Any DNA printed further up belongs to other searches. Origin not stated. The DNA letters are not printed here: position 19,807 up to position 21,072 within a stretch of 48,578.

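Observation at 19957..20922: Circularly permuted tungstate-binding protein TupA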

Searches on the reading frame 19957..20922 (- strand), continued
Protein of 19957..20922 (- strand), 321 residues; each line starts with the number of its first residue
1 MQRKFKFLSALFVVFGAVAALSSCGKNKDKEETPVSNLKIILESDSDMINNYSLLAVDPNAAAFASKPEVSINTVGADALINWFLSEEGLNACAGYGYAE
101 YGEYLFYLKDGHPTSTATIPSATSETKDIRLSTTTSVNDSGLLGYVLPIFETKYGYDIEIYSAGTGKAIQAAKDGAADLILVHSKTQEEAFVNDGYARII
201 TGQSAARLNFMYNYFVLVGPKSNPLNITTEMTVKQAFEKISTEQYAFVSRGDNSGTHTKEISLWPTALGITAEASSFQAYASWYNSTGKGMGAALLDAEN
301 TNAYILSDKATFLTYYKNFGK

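Call 28: find_related_loci(query=window:19957-20922:-, collection=genome_contigs, flank=6000)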
Query window:19957-20922:- (321 aa) in genome_contigs; peptide patterns used: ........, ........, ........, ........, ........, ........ (x = any residue, [..] = any of these).
57 stretches matched a pattern; 5 encode a relative of the query (tblastn E <= 1e-3); 5 distinct loci.
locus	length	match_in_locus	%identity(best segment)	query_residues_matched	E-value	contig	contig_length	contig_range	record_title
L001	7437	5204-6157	57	1-320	1e-116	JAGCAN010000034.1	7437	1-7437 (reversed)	MAG: Oscillospiraceae bacterium isolate RGIG9615 Yak_Duodenum-1__c34622, whole genome shotgun sequence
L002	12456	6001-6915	57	23-321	9e-106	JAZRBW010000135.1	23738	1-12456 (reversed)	MAG: Faecousia sp. isolate T1900045122_TC20190116.MAGScoT_cleanbin_000063 SGB_4846_k141_316696, whole genome shotgun seq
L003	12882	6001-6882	57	31-320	2e-99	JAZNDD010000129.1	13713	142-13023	MAG: Faecousia sp. isolate T1900044728_TS20190194.MAGScoT_cleanbin_000037 SGB_1983_k141_1945283, whole genome shotgun se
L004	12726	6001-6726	56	37-313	2e-57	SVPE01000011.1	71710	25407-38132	MAG: Oscillospiraceae bacterium isolate SIG583 NODE_9075_length_71710_cov_4.577707, whole genome shotgun sequence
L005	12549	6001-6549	48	131-313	1e-50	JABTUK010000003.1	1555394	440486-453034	MAG: Anaerolineales bacterium isolate H5_CFX5 seq003, whole genome shotgun sequence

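Call 29: fold_search(model_id=the predicted structure, library=pdb)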
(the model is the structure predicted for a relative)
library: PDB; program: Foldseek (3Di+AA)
matches with E <= 10: 1440; with E <= 0.001: 13
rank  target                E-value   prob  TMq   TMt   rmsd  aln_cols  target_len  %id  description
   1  3kn3_A                9.1e-13  1.00  0.43  0.56   4.3       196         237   34  Crystal Structure of LysR Substrate Binding Domain (25-263) of Putative Periplasmic Protein from Wolinella succinogene (released 2009-12-01)
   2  3kn3_B                1.4e-12  1.00  0.44  0.57   4.8       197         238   34  Crystal Structure of LysR Substrate Binding Domain (25-263) of Putative Periplasmic Protein from Wolinella succinogene (released 2009-12-01)
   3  3muq_A                1.7e-12  1.00  0.28  0.38   8.7       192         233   38  The crystal structure of a conserved functionally unknown protein from Vibrio parahaemolyticus RIMD 2210633 (released 2010-05-12)
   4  3lr1                  5.5e-12  1.00  0.46  0.62   3.6       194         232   34  The crystal structure of the tungstate ABC transporter from Geobacter sulfurreducens (released 2010-03-16)
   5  5my5                  2.5e-11  1.00  0.50  0.63   4.0       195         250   36  Tungstate binding protein - TupA - from Desulfovibrio alaskensis G20 (released 2017-08-02)
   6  3kn3_C                4.8e-11  1.00  0.36  0.46   5.7       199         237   33  Crystal Structure of LysR Substrate Binding Domain (25-263) of Putative Periplasmic Protein from Wolinella succinogene (released 2009-12-01)
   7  3cvg_A                5.9e-08  1.00  0.46  0.54   3.8       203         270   25  Crystal structure of a periplasmic putative metal binding protein (released 2008-05-13)
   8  3cvg_D                3.5e-07  1.00  0.47  0.56   3.8       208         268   24  Crystal structure of a periplasmic putative metal binding protein (released 2008-05-13)
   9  4h1x                  8.1e-05  1.00  0.29  0.36   8.5       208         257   13  Crystal structure of a phosphate ABC transporter, phosphate-binding protein (SP_2084) from Streptococcus pneumoniae TIGR (released 2012-10-17)
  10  3chg_D                7.2e-04  0.99  0.30  0.36   8.6       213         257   14  The compatible solute-binding protein OpuAC from Bacillus subtilis in complex with DMSA (released 2008-08-12)
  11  7tav_C                8.1e-04  1.00  0.33  0.45   5.6       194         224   15  Crystal Structure of the PBP2_YvgL_like protein Lmo1041 from Listeria monocytogene (released 2021-12-29)
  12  7tav_B                9.3e-04  1.00  0.35  0.47   5.6       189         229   16  Crystal Structure of the PBP2_YvgL_like protein Lmo1041 from Listeria monocytogene (released 2021-12-29)
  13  2b4m_A                9.3e-04  0.99  0.33  0.39  10.6       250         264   13  Crystal structure of the binding protein OpuAC in complex with proline betaine (released 2006-03-21)
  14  4g4p                  1.8e-03  0.97  0.23  0.30   6.0       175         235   13  Crystal structure of glutamine-binding protein from Enterococcus faecalis at 1.5 A (released 2013-07-17)
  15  5za4                  1.9e-03  0.91  0.24  0.17   7.9       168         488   15  Crystal structure of Sialic acid Binding protein from Haemophilus ducreyi (released 2018-10-24)
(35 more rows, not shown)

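Call 30: find_homologous_proteins(query=P0122, max_evalue=1e-10)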
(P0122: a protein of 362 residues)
Query P0122 (362 aa): 6256 proteins with E <= 1e-10 among 8000 candidates; the best 120 are listed.
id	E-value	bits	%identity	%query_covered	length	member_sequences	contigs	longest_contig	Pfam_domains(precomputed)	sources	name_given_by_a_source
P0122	1.0e-240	816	100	100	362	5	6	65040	PF12849.13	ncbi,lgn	-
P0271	5.3e-145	501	71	49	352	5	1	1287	PF12849.13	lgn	-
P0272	1.8e-144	499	76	47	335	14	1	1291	PF12849.13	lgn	-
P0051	4.2e-142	491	74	49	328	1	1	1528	PF12849.13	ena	-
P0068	5.7e-142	491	74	49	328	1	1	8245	PF12849.13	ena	-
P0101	8.1e-142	490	74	49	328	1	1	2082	PF12849.13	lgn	-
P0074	4.4e-141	488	74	49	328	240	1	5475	PF13531.12,PF12849.13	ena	-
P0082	8.0e-141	487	73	49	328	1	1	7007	PF13531.12,PF12849.13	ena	-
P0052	8.4e-141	487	73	49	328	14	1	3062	PF13531.12,PF12849.13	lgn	-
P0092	9.6e-141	487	72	49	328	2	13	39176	PF12849.13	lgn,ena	-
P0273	2.8e-140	485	79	47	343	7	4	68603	PF13531.12,PF12849.13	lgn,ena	-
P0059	5.1e-140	485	70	49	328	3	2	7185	PF13531.12,PF12849.13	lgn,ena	-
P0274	3.2e-138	479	74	48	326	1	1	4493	PF13531.12,PF12727.13,PF12849.13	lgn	-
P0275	5.9e-138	478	74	47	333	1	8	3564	PF13531.12,PF12849.13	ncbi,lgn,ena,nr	ncbi:MAG: substrate-binding domain-containing protein [Oscillospiraceae bacterium]|nr:substrate-bind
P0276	8.8e-138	477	77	49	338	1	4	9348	PF13531.12,PF12849.13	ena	-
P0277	9.3e-138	477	77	49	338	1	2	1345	PF13531.12,PF12849.13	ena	-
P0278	9.4e-138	477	77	49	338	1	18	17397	PF13531.12,PF12849.13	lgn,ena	-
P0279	1.1e-137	477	77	49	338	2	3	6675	PF13531.12,PF12849.13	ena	-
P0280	1.2e-137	477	77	49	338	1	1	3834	PF13531.12,PF12849.13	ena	-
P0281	1.2e-137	477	77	49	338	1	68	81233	PF13531.12,PF12849.13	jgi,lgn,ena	-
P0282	1.4e-137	477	77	49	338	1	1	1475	PF13531.12,PF12849.13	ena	-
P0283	1.7e-137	476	77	49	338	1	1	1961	PF13531.12,PF12849.13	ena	-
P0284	1.8e-137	476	77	49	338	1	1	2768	PF13531.12,PF12849.13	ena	-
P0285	1.9e-137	476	77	49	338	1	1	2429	PF13531.12,PF12849.13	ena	-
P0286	1.9e-137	476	78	47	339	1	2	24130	PF13531.12,PF12849.13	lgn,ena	-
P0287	2.9e-137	476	74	52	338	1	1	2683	PF13531.12,PF12849.13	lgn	-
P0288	3.0e-137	475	80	47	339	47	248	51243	PF13531.12,PF12849.13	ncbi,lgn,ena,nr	ncbi:MAG: substrate-binding domain-containing protein [Oscillospiraceae bacterium]|nr:substrate-bind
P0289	3.2e-137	475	76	49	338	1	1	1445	PF13531.12,PF12849.13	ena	-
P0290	3.2e-137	475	77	49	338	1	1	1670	PF13531.12,PF12849.13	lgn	-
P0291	3.4e-137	475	76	49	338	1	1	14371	PF13531.12,PF12849.13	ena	-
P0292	3.5e-137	475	77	49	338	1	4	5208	PF13531.12,PF12849.13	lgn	-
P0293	3.7e-137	475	76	49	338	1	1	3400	PF13531.12,PF12849.13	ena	-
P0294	4.3e-137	475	76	49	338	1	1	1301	PF13531.12,PF12849.13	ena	-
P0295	4.4e-137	475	77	49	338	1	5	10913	PF13531.12,PF12849.13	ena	-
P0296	4.6e-137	475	77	49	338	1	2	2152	PF13531.12,PF12849.13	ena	-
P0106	5.9e-137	474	76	49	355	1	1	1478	PF13531.12,PF12849.13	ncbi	-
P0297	7.3e-137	474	72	49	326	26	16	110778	PF13531.12,PF12727.13,PF12849.13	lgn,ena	-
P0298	7.8e-137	474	76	49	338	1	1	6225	PF13531.12,PF12849.13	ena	-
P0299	9.2e-137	474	76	49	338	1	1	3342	PF13531.12,PF12849.13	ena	-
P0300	1.0e-136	474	79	47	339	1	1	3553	PF13531.12,PF12849.13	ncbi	-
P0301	1.2e-136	474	77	49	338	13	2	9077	PF13531.12,PF12849.13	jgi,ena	-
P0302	1.2e-136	473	77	49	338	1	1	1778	PF13531.12,PF12849.13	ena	-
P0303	1.2e-136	473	76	49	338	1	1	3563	PF13531.12,PF12849.13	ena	-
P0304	1.3e-136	473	77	49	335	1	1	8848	PF13531.12,PF12849.13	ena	-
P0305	1.4e-136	473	74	48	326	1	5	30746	PF13531.12,PF12727.13,PF12849.13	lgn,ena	-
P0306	1.6e-136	473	77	49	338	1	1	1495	PF13531.12,PF12849.13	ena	-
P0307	2.2e-136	473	77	49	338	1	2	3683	PF13531.12,PF12849.13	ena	-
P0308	2.5e-136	472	71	49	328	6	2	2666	PF13531.12,PF12849.13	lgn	-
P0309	2.6e-136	472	72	49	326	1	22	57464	PF13531.12,PF12727.13,PF12849.13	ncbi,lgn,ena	-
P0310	2.8e-136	472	78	47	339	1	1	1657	PF13531.12,PF12849.13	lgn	-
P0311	6.6e-136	471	78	46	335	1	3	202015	PF13531.12,PF12849.13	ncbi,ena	-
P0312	6.8e-136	471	74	46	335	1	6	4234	PF13531.12,PF12849.13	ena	-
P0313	7.0e-136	471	78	46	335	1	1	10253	PF13531.12,PF12849.13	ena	-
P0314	8.7e-136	471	74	46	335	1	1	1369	PF13531.12,PF12849.13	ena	-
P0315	1.0e-135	470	71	49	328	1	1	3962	PF13531.12,PF12727.13,PF12849.13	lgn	-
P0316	1.1e-135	470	78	46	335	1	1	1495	PF13531.12,PF12849.13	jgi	-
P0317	1.2e-135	470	71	49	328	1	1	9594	PF13531.12,PF12727.13,PF12849.13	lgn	-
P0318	1.2e-135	470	81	46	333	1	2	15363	PF13531.12,PF12849.13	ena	-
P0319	1.4e-135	470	77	46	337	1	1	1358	PF13531.12,PF12849.13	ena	-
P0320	1.5e-135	470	78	46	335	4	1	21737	PF13531.12,PF12849.13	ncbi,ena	-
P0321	1.8e-135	470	80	48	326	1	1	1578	PF13531.12,PF12849.13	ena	-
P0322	2.4e-135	469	78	46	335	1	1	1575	PF13531.12,PF12849.13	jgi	-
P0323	2.4e-135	469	74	46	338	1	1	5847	PF13531.12,PF12849.13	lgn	-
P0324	3.6e-135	469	78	46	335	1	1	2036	PF13531.12,PF12849.13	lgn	-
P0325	3.8e-135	469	77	46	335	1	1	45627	PF13531.12,PF12849.13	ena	-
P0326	3.9e-135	468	67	49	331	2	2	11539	PF13531.12,PF12727.13,PF12849.13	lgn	-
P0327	4.2e-135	468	73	46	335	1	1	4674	PF13531.12,PF12849.13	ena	-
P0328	4.8e-135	468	73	46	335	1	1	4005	PF13531.12,PF12849.13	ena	-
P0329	5.6e-135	468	78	46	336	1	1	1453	PF13531.12,PF12849.13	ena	-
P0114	6.8e-135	468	78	46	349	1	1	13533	PF13531.12,PF12849.13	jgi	-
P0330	8.2e-135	467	78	46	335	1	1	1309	PF13531.12,PF12849.13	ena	-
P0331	1.0e-134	467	74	47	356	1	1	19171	PF13531.12,PF12849.13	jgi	-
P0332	1.1e-134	467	73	46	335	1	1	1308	PF13531.12,PF12849.13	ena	-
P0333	1.3e-134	467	74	46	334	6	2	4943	PF13531.12,PF12849.13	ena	-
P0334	1.4e-134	467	80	46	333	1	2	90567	PF13531.12,PF12849.13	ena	-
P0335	1.4e-134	467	80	46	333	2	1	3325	PF13531.12,PF12849.13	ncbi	-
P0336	2.5e-134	466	81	46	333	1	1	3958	PF13531.12,PF12849.13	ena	-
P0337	2.6e-134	466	78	46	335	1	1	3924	PF13531.12,PF12849.13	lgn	-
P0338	2.8e-134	466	75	46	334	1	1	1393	PF13531.12,PF12849.13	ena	-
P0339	2.9e-134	466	73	46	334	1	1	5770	PF13531.12,PF12849.13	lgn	-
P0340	3.4e-134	465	76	48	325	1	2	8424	PF13531.12,PF12849.13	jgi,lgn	-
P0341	4.2e-134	465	80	46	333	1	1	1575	PF13531.12,PF12849.13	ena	-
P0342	4.7e-134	465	77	49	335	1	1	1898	PF13531.12,PF12849.13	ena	-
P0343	5.2e-134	465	72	46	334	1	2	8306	PF13531.12,PF12849.13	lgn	-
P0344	6.5e-134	464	74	47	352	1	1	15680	PF13531.12,PF12849.13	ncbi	-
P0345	6.7e-134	464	77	47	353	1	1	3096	PF12849.13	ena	-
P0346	8.5e-134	464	75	49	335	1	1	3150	PF12849.13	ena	-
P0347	8.7e-134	464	72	46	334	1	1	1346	PF13531.12,PF12849.13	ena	-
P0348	9.4e-134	464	71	46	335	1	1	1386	PF13531.12,PF12849.13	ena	-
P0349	1.1e-133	464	78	47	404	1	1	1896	PF13531.12,PF12849.13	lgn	-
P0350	1.1e-133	464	72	48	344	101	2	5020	PF13531.12,PF12849.13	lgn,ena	-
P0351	1.5e-133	463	77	47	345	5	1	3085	PF13531.12,PF12849.13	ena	-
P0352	2.0e-133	463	72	46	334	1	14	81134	PF13531.12,PF12849.13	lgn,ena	-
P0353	2.1e-133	463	72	46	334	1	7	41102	PF13531.12,PF12849.13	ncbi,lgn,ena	-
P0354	3.1e-133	462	78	47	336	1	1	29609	PF13531.12,PF12849.13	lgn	-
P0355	3.7e-133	462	67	49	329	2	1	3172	PF13531.12,PF12727.13,PF12849.13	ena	-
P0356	4.2e-133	462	72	46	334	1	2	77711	PF13531.12,PF12849.13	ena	-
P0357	4.4e-133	462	72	46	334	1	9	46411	PF13531.12,PF12849.13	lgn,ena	-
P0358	5.6e-133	461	73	46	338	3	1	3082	PF13531.12,PF12849.13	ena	-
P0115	6.2e-133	461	78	47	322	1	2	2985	PF13531.12,PF12849.13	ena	-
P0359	6.3e-133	461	72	46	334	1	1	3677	PF13531.12,PF12849.13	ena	-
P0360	6.4e-133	461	72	46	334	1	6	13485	PF13531.12,PF12849.13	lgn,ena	-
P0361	8.3e-133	461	76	47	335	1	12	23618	PF13531.12,PF12849.13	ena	-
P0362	9.5e-133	461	71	47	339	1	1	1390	PF13531.12,PF12849.13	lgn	-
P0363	1.0e-132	461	78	46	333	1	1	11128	PF13531.12,PF12849.13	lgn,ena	-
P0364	1.4e-132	460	77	47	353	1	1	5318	PF13531.12,PF12849.13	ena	-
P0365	1.6e-132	460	69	55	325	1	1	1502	PF13531.12,PF12849.13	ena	-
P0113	1.9e-132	460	76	47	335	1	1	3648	PF13531.12,PF12849.13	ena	-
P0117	1.9e-132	460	76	47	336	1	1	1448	PF13531.12,PF12849.13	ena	-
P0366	1.9e-132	460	73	46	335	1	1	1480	PF13531.12,PF12849.13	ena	-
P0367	2.0e-132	460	69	55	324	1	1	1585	PF13531.12,PF12849.13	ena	-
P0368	2.0e-132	460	75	47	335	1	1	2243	PF13531.12,PF12849.13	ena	-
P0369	2.3e-132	459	73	46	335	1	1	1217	PF13531.12,PF12849.13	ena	-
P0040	2.4e-132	459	74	47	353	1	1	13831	PF13531.12,PF12849.13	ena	-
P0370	2.7e-132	459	75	47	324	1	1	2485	PF13531.12,PF12849.13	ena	-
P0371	2.7e-132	459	75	47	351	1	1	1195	PF13531.12,PF12849.13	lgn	-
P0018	2.9e-132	459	76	47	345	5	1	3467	PF13531.12,PF12849.13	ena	-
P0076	3.0e-132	459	74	49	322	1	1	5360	PF13531.12,PF12849.13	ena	-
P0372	3.1e-132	459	74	47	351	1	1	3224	PF13531.12,PF12849.13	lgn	-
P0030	3.3e-132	459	75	47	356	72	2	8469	PF13531.12,PF12849.13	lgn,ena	-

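Call 31: list_cluster_members(proteins=[P0122, P0125, P0131, P0135, P0137, P0141, P0144, P0145, P0148, P0240])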
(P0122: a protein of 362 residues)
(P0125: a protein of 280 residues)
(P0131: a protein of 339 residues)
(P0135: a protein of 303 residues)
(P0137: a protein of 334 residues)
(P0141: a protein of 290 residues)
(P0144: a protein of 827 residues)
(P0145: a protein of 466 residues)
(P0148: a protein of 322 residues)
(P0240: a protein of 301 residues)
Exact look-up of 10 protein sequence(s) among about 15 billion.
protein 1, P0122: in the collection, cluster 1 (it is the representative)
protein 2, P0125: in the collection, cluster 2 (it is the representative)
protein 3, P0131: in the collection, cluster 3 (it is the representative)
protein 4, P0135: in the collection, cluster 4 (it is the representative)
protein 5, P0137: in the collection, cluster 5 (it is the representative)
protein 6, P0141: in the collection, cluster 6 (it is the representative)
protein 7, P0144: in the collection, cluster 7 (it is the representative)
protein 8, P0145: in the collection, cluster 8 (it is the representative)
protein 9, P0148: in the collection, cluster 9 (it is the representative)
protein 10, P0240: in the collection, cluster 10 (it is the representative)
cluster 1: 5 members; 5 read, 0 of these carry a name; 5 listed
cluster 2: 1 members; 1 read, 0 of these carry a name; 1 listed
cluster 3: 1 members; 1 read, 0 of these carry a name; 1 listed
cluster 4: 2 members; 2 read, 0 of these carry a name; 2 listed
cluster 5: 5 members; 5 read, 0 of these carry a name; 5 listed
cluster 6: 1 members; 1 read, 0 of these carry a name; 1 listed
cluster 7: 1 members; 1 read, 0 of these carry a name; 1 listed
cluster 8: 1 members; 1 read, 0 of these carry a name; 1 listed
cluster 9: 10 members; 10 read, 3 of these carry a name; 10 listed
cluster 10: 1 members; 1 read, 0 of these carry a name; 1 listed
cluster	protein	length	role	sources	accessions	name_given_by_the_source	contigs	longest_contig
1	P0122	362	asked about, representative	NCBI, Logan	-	-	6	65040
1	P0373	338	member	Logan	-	-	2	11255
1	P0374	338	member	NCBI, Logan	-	-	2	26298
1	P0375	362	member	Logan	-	-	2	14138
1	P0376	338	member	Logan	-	-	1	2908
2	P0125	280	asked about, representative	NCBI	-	-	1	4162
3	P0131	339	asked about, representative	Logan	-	-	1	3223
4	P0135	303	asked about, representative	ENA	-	-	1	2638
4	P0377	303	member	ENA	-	-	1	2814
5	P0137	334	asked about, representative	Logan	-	-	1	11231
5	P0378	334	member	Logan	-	-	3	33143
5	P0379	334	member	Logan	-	-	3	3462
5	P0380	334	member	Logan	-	-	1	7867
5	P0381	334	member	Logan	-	-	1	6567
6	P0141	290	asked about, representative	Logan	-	-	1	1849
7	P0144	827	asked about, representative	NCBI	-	-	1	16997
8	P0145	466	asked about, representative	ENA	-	-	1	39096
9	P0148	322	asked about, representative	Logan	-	-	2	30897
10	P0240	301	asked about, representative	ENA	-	-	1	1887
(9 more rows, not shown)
